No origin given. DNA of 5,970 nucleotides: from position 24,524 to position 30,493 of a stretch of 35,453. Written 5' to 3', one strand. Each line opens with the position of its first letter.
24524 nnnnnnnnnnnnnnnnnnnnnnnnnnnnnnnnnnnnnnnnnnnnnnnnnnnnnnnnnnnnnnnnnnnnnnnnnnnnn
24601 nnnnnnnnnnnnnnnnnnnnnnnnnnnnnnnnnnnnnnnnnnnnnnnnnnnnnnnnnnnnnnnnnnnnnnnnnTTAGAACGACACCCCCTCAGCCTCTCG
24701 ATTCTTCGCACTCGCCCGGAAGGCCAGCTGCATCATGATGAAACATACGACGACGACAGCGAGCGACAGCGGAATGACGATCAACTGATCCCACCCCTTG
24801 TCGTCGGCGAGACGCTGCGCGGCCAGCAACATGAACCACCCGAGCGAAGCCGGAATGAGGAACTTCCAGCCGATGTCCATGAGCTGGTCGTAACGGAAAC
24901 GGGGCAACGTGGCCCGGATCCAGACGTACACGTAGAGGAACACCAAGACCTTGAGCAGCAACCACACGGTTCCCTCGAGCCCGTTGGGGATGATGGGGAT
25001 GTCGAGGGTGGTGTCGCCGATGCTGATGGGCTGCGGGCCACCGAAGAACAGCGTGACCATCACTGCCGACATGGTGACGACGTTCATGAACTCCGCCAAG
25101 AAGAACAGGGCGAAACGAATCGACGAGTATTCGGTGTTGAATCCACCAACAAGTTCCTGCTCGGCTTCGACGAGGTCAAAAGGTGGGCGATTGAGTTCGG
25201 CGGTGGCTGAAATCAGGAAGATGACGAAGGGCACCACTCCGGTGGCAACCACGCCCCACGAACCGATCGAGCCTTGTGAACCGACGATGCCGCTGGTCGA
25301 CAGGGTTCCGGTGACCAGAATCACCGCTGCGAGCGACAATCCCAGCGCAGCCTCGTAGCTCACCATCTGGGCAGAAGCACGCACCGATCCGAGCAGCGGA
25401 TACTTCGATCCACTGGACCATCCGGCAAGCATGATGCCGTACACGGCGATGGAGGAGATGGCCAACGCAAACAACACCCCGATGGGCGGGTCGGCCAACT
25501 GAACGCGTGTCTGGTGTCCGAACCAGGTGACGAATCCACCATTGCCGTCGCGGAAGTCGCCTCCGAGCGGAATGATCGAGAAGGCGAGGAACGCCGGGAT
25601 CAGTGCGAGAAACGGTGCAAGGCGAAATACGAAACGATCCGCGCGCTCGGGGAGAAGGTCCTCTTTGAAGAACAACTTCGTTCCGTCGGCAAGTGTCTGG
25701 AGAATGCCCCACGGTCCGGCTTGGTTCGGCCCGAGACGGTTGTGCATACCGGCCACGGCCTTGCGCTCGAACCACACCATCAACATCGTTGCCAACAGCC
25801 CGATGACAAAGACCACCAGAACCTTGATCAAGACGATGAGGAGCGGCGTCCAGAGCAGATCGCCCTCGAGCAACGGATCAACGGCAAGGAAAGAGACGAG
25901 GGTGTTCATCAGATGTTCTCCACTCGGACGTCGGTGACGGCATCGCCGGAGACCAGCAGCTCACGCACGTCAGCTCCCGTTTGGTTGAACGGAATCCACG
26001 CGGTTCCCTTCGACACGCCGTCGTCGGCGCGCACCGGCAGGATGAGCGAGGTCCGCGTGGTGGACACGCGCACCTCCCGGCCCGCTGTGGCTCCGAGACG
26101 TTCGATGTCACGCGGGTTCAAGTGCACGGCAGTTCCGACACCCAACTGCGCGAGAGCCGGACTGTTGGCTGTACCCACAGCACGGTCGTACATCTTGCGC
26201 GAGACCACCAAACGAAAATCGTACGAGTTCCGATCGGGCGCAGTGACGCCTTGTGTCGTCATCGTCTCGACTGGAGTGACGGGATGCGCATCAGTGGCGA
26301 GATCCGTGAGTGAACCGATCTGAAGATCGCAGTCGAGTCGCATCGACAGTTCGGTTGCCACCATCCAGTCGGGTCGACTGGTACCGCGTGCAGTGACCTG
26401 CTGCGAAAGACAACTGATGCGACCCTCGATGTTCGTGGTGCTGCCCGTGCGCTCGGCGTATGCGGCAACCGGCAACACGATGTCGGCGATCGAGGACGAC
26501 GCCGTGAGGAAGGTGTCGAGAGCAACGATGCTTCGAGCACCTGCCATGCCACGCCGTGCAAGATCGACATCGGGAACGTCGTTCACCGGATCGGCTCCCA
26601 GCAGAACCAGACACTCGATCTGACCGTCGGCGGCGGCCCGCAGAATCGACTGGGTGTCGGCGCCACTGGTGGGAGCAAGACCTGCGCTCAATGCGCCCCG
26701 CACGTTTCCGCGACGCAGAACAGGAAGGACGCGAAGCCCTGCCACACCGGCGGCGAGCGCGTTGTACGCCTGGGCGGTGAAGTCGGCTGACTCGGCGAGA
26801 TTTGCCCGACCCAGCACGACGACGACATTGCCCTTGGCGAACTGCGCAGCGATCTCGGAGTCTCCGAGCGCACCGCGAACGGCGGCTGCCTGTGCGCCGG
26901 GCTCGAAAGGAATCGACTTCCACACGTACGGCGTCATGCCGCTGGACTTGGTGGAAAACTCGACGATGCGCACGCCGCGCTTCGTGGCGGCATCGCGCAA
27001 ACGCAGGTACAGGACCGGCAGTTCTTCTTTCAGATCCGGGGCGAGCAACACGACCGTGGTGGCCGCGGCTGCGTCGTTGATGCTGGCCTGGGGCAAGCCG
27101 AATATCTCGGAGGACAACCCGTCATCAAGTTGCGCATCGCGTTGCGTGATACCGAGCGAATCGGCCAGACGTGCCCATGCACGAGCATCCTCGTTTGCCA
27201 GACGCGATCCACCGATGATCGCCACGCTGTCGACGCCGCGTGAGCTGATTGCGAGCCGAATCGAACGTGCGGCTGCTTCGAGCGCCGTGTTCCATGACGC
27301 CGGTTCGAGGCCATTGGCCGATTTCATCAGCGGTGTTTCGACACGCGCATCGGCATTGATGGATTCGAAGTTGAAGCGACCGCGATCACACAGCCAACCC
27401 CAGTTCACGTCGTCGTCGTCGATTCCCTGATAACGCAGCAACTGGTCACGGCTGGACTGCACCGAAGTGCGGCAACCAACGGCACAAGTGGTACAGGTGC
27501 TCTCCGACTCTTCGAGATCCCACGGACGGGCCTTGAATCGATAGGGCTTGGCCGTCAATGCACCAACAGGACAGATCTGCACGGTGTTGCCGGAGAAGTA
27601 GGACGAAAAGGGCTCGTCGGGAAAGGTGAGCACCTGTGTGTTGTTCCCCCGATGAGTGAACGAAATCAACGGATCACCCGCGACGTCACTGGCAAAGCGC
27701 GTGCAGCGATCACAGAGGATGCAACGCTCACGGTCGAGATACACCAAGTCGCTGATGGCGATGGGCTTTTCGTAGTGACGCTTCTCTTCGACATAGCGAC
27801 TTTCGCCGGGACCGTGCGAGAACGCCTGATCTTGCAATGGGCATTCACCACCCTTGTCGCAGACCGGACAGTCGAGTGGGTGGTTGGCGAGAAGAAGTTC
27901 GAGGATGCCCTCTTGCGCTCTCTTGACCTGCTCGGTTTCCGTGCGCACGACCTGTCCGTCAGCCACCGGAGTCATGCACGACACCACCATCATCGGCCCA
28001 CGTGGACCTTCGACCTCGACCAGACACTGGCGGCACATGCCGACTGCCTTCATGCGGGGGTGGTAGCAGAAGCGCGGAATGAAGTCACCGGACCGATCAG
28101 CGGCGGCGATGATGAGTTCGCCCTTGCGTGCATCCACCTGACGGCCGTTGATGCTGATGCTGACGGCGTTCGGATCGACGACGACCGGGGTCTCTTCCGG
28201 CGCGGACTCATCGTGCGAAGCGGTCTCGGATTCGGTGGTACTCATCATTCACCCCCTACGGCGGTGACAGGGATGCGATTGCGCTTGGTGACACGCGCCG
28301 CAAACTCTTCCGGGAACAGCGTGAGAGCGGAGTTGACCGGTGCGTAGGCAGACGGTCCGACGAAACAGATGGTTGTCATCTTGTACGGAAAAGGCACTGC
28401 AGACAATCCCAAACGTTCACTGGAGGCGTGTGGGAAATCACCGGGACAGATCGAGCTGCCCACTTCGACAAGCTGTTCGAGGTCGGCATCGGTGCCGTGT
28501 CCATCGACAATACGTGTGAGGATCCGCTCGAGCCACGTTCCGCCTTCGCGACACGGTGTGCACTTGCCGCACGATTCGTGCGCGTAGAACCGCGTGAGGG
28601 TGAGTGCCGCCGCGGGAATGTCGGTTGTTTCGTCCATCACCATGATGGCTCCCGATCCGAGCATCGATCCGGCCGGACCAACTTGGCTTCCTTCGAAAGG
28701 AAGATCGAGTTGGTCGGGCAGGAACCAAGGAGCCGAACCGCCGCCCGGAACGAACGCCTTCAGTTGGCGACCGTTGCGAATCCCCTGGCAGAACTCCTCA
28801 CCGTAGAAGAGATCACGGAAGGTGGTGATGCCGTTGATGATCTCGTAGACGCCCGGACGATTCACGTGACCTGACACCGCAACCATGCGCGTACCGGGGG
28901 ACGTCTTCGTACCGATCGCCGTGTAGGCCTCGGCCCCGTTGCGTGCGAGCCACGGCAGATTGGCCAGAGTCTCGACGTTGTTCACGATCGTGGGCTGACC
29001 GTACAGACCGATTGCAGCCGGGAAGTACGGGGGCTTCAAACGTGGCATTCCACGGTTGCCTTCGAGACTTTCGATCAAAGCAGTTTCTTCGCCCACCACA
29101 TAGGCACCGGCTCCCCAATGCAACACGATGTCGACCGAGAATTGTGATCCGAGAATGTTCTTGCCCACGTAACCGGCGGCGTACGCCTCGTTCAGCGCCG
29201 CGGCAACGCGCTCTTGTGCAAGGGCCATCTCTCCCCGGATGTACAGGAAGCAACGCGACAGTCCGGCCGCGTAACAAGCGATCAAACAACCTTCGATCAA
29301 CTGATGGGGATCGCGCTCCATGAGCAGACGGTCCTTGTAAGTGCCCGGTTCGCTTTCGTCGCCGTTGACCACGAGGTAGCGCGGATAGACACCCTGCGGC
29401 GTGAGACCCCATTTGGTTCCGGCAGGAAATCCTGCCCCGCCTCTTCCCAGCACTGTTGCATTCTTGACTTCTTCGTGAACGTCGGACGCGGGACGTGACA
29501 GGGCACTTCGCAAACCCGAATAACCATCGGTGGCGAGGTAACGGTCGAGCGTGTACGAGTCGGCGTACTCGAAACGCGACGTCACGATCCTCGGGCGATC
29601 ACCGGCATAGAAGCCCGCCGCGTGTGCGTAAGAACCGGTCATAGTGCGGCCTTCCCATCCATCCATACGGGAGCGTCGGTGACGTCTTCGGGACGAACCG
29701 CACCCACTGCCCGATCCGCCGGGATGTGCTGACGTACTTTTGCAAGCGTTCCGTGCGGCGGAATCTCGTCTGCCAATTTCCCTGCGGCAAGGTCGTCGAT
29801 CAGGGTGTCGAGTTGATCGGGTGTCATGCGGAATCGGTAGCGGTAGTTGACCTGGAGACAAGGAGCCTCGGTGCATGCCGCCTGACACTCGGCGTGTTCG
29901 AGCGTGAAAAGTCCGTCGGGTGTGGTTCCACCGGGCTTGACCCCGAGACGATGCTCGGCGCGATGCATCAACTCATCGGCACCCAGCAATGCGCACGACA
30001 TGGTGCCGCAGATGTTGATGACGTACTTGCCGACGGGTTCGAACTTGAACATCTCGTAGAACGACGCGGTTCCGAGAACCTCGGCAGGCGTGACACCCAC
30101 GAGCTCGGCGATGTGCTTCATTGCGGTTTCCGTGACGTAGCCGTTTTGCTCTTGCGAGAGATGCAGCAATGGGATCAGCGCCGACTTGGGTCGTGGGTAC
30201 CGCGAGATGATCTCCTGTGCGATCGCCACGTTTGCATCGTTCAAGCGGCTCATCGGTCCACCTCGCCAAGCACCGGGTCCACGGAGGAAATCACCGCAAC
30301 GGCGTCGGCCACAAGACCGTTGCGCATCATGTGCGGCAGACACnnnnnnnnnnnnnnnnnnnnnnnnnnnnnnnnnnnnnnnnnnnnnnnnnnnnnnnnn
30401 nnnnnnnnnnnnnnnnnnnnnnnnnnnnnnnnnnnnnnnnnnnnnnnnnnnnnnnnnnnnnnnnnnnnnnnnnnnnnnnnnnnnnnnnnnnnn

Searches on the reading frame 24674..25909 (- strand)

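Call 5: search_protein_families(library=pfam, proteins=[window:24674-25909:-])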
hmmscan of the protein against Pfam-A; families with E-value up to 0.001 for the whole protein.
window:24674-25909:- (411 aa): 1 family
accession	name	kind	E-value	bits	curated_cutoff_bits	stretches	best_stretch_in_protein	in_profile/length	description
PF00146.26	NADHdh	-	1.1e-115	386.5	27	1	28-362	1-297/298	NADH dehydrogenase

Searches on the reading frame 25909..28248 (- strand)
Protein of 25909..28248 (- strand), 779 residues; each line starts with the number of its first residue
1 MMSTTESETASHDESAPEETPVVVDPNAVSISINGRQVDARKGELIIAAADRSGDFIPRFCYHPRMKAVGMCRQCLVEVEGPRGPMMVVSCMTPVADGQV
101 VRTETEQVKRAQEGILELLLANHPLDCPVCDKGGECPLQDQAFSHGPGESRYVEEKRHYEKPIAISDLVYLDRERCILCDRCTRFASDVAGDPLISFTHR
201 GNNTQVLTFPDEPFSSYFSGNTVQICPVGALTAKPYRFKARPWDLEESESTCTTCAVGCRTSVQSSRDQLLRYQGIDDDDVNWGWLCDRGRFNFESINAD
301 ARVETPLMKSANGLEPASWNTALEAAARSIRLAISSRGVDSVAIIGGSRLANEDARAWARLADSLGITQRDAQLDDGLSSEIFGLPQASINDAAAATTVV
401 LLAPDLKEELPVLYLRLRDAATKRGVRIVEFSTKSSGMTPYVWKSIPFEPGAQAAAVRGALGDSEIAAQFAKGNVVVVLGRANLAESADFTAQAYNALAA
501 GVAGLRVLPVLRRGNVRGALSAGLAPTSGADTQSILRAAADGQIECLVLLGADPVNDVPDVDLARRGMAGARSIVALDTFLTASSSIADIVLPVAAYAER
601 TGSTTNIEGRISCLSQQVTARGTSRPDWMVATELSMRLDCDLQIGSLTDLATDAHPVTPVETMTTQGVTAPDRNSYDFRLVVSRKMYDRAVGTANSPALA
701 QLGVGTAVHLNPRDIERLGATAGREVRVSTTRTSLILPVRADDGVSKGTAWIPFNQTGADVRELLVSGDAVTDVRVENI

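Call 5: search_protein_families(library=pfam, proteins=[window:25909-28248:-])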
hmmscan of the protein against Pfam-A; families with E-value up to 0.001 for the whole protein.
window:25909-28248:- (779 aa): 6 families
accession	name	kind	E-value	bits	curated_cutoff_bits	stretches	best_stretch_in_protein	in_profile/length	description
PF00384.28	Molybdopterin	-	8.1e-29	101.2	24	1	302-635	1-351/353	Molybdopterin oxidoreductase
PF22117.2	Fer4_Nqo3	-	5e-22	78.3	27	1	167-232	2-67/67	NADH-quinone oxidoreductase subunit 3, ferredoxin-like domain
PF13510.11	Fer2_4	-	5.8e-18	65.2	22.8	1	28-105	3-81/82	2Fe-2S iron-sulfur cluster binding domain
PF10588.14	NADH-G_4Fe-4S_3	-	9.5e-17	60.7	27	1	113-151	2-40/40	NADH-ubiquinone oxidoreductase-G iron-sulfur binding region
PF01568.27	Molydop_binding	-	1.7e-09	38.1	26.8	1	691-758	14-82/110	Molydopterin dinucleotide binding domain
PF04879.21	Molybdop_Fe4S4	-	3.7e-08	33.7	22.7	1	249-298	5-54/55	Molybdopterin oxidoreductase Fe4S4 domain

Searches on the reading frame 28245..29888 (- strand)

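Call 5: search_protein_families(library=pfam, proteins=[window:28245-29888:-])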
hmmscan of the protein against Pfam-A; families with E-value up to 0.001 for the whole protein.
window:28245-29888:- (547 aa): 3 families
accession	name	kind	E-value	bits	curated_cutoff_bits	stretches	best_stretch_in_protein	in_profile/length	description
PF01512.22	Complex1_51K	-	1.6e-44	151.9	31.2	1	141-312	1-149/150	Nuo51 FMN-binding domain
PF10589.14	NADH_4Fe-4S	-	7.1e-23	80.7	23.5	1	427-480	2-55/85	NADH-ubiquinone oxidoreductase-F iron-sulfur binding region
PF10531.15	SLBB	-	0.00037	20.7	27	1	335-360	1-25/55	SLBB domain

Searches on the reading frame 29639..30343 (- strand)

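Call 5: search_protein_families(library=pfam, proteins=[window:29639-30343:-])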
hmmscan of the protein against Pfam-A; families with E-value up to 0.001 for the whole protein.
window:29639-30343:- (234 aa): 1 family
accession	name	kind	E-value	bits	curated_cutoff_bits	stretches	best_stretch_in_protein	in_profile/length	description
PF01257.25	2Fe-2S_thioredx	-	4.4e-50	169.7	24.8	1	42-185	1-144/145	Thioredoxin-like [2Fe-2S] ferredoxin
